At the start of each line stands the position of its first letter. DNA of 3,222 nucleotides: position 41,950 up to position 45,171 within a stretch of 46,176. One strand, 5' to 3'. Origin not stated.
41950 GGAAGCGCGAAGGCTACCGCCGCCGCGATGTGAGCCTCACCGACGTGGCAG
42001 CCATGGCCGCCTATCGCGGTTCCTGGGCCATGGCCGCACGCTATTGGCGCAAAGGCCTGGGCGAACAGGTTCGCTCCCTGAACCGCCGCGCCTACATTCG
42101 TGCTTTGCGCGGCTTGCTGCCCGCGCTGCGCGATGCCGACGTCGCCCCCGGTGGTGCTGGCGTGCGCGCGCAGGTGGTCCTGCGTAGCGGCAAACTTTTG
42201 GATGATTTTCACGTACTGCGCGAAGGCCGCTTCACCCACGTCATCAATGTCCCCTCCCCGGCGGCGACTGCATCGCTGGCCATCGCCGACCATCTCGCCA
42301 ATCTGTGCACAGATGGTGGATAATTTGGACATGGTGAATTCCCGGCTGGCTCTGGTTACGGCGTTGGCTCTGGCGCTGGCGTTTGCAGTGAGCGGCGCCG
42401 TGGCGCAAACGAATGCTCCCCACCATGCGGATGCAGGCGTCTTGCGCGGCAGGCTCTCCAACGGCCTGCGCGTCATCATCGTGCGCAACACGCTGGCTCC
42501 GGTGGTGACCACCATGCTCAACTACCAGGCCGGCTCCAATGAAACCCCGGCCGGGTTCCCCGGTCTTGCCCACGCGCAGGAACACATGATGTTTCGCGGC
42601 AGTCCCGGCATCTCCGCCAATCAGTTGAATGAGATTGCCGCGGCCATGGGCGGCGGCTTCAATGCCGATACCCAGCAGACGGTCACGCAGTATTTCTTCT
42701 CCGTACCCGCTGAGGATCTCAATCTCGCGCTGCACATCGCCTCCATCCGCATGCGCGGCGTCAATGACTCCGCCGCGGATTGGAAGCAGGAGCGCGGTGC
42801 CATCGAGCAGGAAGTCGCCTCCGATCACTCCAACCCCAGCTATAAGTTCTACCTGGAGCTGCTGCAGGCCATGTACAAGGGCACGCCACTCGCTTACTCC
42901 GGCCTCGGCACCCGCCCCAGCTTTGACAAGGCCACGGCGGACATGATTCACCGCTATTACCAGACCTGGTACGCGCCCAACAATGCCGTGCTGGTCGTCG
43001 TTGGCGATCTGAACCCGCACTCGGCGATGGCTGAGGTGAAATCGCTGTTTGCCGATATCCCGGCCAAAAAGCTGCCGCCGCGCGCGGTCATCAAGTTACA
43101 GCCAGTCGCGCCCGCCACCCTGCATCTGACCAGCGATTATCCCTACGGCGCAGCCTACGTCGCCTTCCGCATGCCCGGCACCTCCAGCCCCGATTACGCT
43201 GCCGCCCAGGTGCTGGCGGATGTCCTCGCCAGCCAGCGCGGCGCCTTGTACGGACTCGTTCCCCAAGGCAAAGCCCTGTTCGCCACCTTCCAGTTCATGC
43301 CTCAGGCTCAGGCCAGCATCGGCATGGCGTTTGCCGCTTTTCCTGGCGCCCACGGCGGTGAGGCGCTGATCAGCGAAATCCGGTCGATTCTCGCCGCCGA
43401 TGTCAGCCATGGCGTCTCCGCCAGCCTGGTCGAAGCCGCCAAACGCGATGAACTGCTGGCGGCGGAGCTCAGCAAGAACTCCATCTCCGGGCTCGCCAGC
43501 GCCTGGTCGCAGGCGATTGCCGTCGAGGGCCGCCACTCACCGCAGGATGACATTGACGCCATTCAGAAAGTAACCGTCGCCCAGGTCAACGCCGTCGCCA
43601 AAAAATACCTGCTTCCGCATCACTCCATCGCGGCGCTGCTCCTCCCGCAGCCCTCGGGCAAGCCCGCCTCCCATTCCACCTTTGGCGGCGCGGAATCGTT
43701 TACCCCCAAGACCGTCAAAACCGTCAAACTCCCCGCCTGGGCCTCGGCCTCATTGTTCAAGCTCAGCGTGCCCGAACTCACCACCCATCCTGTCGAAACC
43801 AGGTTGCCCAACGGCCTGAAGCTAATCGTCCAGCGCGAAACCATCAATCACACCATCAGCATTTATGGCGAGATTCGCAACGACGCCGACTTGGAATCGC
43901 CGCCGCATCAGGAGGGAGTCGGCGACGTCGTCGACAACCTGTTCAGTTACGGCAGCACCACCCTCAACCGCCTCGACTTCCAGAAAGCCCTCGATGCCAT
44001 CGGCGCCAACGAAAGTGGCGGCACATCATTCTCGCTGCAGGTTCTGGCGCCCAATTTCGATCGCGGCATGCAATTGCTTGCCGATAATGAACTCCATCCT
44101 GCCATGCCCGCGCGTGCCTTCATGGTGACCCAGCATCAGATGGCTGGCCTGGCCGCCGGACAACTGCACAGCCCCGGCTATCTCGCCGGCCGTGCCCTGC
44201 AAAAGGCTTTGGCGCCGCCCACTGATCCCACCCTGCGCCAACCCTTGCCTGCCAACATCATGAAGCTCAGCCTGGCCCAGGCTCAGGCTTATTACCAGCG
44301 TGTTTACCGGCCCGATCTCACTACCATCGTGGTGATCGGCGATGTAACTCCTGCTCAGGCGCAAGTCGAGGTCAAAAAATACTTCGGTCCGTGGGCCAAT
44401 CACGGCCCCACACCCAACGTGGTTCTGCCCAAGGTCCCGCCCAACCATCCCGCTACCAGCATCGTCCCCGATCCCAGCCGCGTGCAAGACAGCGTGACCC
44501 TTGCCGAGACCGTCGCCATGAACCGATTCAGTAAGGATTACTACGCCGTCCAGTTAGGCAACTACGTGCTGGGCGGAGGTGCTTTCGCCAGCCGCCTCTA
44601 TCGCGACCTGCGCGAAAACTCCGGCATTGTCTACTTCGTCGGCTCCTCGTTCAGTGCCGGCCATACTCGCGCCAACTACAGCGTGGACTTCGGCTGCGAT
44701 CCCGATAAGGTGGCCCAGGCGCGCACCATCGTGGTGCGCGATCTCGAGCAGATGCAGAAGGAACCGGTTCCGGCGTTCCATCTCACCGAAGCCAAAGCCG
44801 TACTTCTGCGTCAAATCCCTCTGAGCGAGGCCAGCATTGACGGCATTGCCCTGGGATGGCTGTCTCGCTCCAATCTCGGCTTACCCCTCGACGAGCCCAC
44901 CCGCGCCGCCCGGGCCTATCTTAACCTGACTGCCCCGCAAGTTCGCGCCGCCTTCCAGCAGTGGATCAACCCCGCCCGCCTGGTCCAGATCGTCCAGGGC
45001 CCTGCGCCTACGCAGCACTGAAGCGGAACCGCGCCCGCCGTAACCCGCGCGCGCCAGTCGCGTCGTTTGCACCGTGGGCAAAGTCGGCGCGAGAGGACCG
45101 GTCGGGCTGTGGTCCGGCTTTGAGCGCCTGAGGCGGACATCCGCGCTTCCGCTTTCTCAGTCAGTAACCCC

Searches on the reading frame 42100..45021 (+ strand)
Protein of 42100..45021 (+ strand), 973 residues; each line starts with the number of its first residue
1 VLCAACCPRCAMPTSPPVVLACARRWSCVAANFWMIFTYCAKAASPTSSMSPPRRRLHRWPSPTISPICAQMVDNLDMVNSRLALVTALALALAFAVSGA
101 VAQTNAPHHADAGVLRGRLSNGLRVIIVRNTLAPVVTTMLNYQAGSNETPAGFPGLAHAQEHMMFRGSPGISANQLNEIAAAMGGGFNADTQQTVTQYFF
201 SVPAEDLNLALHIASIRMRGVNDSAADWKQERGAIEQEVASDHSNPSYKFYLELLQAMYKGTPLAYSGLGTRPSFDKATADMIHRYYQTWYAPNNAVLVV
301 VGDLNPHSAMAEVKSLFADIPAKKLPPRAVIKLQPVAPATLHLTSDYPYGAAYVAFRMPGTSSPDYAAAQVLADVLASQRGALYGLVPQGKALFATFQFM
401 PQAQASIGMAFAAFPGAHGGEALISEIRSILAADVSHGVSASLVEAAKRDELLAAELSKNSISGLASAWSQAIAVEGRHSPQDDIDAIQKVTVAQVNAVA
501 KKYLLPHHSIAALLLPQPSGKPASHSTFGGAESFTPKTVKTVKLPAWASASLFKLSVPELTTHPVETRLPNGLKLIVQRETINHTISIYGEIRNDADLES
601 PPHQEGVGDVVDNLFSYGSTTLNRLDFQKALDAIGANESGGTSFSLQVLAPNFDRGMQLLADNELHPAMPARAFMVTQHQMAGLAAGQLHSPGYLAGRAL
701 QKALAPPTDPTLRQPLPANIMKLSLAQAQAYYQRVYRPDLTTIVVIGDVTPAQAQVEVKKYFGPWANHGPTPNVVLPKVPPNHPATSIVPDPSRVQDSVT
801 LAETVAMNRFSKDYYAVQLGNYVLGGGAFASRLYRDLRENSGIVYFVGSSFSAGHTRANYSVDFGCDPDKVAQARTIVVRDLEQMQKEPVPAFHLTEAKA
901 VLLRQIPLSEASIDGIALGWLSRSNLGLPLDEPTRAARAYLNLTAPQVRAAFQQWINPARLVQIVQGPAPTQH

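Call 18: search_protein_families(library=pfam, proteins=[window:42100-45021:+], max_evalue=0.00001)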
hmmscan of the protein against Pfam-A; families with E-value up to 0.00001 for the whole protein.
window:42100-45021:+ (973 aa): 2 families
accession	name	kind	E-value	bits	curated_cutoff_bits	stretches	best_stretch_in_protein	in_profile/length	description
PF05193.26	Peptidase_M16_C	-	6.5e-48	163.4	23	2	722-902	1-181/181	Peptidase M16 inactive domain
PF00675.25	Peptidase_M16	-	4.4e-19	69.3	22.3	1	124-271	1-148/149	Insulinase (Peptidase family M16)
